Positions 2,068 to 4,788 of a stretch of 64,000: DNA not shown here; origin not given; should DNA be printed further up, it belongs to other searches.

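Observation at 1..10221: Complete inner-membrane-to-cell-surface Mtr-type electron conduit encoded as one compact operon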

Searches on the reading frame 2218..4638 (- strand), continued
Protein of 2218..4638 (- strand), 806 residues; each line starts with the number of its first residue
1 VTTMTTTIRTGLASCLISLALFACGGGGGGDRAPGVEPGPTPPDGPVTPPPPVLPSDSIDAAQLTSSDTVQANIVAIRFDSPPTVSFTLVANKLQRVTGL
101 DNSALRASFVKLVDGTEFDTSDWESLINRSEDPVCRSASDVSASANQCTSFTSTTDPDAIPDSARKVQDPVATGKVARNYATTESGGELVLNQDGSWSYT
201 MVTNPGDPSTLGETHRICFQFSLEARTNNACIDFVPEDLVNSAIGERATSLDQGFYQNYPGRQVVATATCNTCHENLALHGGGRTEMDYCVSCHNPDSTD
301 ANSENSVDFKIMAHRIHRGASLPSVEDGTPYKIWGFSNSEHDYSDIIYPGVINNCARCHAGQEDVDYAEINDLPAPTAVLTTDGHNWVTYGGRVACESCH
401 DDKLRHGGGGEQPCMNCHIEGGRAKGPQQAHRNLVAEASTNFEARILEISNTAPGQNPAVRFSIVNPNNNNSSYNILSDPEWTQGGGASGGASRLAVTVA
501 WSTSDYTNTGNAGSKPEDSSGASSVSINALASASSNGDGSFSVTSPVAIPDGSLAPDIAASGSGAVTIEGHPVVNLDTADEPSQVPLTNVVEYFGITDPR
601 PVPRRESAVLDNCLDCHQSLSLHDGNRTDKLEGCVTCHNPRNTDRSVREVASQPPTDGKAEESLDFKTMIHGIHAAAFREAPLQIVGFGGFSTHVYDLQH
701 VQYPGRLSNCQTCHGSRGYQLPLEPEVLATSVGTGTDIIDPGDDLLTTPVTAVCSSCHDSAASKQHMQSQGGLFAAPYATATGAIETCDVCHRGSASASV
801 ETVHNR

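Call 33: list_cluster_members(proteins=[P0121, P0122, P0132])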
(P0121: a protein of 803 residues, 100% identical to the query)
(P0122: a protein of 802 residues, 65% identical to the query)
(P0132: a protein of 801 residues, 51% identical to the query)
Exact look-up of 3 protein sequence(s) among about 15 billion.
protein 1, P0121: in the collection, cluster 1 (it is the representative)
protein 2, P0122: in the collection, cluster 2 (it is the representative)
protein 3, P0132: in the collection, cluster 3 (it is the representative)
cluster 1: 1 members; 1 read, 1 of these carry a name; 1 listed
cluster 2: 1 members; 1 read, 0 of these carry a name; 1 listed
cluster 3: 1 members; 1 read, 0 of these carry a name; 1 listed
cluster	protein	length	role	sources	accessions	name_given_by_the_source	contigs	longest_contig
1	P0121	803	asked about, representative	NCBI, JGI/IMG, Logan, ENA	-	OmcA/MtrC family decaheme c-type cytochrome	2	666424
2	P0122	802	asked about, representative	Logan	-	-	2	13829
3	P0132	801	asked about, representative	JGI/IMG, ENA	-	-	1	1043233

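Call 47: find_encoding_contigs(protein=P0125, flank=10000, max_places=2)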
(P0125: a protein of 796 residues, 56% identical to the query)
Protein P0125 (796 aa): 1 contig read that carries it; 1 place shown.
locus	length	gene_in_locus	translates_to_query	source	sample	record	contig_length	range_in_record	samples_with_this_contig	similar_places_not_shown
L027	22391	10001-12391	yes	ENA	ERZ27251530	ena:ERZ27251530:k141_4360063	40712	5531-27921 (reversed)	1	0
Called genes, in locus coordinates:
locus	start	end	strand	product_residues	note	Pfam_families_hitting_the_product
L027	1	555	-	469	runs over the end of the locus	PF03109:ABC1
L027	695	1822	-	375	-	PF02771:Acyl-CoA_dh_N, PF00441:Acyl-CoA_dh_1, PF08028:Acyl-CoA_dh_2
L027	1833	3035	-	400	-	PF02771:Acyl-CoA_dh_N, PF02770:Acyl-CoA_dh_M, PF00441:Acyl-CoA_dh_1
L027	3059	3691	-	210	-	PF02798:GST_N, PF13417:GST_N_3, PF13409:GST_N_2, PF00043:GST_C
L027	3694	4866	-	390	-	PF02771:Acyl-CoA_dh_N, PF02770:Acyl-CoA_dh_M, PF00441:Acyl-CoA_dh_1, PF08028:Acyl-CoA_dh_2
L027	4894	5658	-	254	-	PF00106:adh_short, PF08659:KR, PF13561:adh_short_C2, PF23441:SDR (weak)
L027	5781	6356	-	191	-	PF00034:Cytochrom_C (faint), PF13442:Cytochrome_CBB3 (faint)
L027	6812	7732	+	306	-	PF14522:Cytochrome_C7 (faint), PF22678:Cytochrom_c_NrfB-like, PF14537:Cytochrom_c3_2 (weak), PF09699:Paired_CXXCH_1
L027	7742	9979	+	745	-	PF11854:MtrB_PioB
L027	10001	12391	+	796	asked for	PF14522:Cytochrome_C7 (faint), PF14537:Cytochrom_c3_2 (faint), PF22113:Mtrc-MtrF_II-IV_dom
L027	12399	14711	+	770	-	PF22112:OmcA-like_N, PF09699:Paired_CXXCH_1 (faint), PF14537:Cytochrom_c3_2 (faint), PF22113:Mtrc-MtrF_II-IV_dom, PF14522:Cytochrome_C7 (weak), PF22113:Mtrc-MtrF_II-IV_dom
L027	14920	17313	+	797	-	PF22112:OmcA-like_N, PF14522:Cytochrome_C7 (faint), PF14537:Cytochrom_c3_2 (faint), PF22113:Mtrc-MtrF_II-IV_dom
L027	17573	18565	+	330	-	PF01040:UbiA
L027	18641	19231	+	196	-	PF03264:Cytochrom_NNT, PF22113:Mtrc-MtrF_II-IV_dom (faint), PF14522:Cytochrome_C7 (faint), PF14537:Cytochrom_c3_2 (faint)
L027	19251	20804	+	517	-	PF14537:Cytochrom_c3_2 (faint), PF14522:Cytochrome_C7 (faint), PF22678:Cytochrom_c_NrfB-like, PF03264:Cytochrom_NNT, PF09699:Paired_CXXCH_1 (weak), PF09459:EB_dh (weak)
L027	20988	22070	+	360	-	PF00762:Ferrochelatase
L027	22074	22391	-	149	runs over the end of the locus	PF06966:DUF1295 (weak), PF04140:ICMT (weak), PF04191:PEMT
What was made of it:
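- cymA and X stay adjacent even when relocated downstream of the mtrC genes (L027, call 47).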

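Call 48: find_encoding_contigs(protein=P0132, flank=10000, max_places=2)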
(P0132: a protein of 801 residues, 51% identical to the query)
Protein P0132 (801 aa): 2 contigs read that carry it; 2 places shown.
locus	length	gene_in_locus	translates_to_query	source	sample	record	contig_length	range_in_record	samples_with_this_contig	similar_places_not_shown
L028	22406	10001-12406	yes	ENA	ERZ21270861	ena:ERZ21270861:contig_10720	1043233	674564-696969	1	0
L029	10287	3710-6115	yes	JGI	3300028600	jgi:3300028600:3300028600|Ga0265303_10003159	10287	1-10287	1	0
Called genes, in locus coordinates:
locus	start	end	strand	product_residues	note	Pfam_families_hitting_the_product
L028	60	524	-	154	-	PF01558:POR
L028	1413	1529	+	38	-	-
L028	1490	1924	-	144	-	PF01855:POR_N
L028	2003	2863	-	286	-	PF04060:FeS, PF12838:Fer4_7 (weak), PF13187:Fer4_9 (weak), PF14697:Fer4_21 (weak)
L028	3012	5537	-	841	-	PF13676:TIR_2, PF03781:FGE-sulfatase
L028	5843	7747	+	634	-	PF13435:Cytochrome_C554 (faint), PF14522:Cytochrome_C7 (faint), PF22678:Cytochrom_c_NrfB-like (weak), PF09699:Paired_CXXCH_1, PF22678:Cytochrom_c_NrfB-like, PF09699:Paired_CXXCH_1 (weak), PF14537:Cytochrom_c3_2 (weak), PF09699:Paired_CXXCH_1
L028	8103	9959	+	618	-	PF11854:MtrB_PioB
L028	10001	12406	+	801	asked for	PF02085:Cytochrom_CIII (faint), PF09699:Paired_CXXCH_1 (faint), PF14522:Cytochrome_C7 (faint), PF14537:Cytochrom_c3_2 (faint), PF22113:Mtrc-MtrF_II-IV_dom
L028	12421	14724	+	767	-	PF22112:OmcA-like_N, PF02085:Cytochrom_CIII (faint), PF09699:Paired_CXXCH_1 (faint), PF14537:Cytochrom_c3_2 (faint), PF22113:Mtrc-MtrF_II-IV_dom, PF14522:Cytochrome_C7 (weak), PF22113:Mtrc-MtrF_II-IV_dom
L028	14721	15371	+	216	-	PF03264:Cytochrom_NNT, PF09699:Paired_CXXCH_1 (faint), PF22113:Mtrc-MtrF_II-IV_dom (faint)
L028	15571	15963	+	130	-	-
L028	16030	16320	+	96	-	PF00578:AhpC-TSA, PF08534:Redoxin (weak)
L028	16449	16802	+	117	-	-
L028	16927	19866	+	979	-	PF13450:NAD_binding_8 (weak)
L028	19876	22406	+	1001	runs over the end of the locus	PF00211:Guanylate_cyc, PF12773:DZR (weak), PF13240:Zn_Ribbon_1 (weak), PF05729:NACHT (faint), PF13191:AAA_16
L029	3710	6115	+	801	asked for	PF02085:Cytochrom_CIII (faint), PF09699:Paired_CXXCH_1 (faint), PF14522:Cytochrome_C7 (faint), PF14537:Cytochrom_c3_2 (faint), PF22113:Mtrc-MtrF_II-IV_dom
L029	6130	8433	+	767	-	PF22112:OmcA-like_N, PF02085:Cytochrom_CIII (faint), PF09699:Paired_CXXCH_1 (faint), PF14537:Cytochrom_c3_2 (faint), PF22113:Mtrc-MtrF_II-IV_dom, PF14522:Cytochrome_C7 (weak), PF22113:Mtrc-MtrF_II-IV_dom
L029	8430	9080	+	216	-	PF03264:Cytochrom_NNT, PF09699:Paired_CXXCH_1 (faint), PF22113:Mtrc-MtrF_II-IV_dom (faint)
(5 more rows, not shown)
